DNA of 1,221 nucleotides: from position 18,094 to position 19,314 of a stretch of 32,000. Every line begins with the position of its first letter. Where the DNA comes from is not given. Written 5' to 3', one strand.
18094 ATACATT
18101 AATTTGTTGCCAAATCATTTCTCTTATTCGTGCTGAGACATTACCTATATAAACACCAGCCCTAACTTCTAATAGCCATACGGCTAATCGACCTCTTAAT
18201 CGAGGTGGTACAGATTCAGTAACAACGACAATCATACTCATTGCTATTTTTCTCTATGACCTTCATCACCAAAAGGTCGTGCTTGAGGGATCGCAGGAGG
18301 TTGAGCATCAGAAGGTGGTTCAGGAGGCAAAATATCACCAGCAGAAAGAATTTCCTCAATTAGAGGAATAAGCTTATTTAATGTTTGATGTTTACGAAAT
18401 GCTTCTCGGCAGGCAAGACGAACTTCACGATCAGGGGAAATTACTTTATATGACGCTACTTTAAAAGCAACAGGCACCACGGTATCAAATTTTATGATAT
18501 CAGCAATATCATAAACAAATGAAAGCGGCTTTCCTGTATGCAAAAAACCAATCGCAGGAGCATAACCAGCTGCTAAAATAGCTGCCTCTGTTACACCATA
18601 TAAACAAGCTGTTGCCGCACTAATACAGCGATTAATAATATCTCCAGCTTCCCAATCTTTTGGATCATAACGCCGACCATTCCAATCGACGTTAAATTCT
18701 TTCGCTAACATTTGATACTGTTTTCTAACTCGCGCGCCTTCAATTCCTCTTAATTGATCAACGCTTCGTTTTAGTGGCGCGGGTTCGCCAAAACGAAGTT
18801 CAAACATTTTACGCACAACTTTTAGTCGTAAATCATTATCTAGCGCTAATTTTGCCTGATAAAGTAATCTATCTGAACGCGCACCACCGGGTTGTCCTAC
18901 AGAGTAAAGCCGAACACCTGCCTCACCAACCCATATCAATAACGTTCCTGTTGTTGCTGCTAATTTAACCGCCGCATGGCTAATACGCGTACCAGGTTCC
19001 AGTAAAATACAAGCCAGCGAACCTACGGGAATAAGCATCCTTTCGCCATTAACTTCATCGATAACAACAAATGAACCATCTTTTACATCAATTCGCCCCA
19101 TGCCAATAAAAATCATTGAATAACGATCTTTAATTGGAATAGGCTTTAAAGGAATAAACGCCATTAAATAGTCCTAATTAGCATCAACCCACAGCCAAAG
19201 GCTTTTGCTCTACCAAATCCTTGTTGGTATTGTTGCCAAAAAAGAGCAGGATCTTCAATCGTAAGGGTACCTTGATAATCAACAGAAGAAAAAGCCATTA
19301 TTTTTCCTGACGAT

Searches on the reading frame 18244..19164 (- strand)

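Call 10: search_protein_families(library=pfam, proteins=[window:18244-19164:-], max_evalue=0.00001)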
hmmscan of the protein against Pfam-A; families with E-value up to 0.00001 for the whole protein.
window:18244-19164:- (306 aa): 1 family
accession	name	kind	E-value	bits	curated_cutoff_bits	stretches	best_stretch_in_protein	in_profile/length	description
PF01867.21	Cas_Cas1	-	1.9e-18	67.1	22.3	1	133-245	146-258/283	CRISPR associated protein Cas1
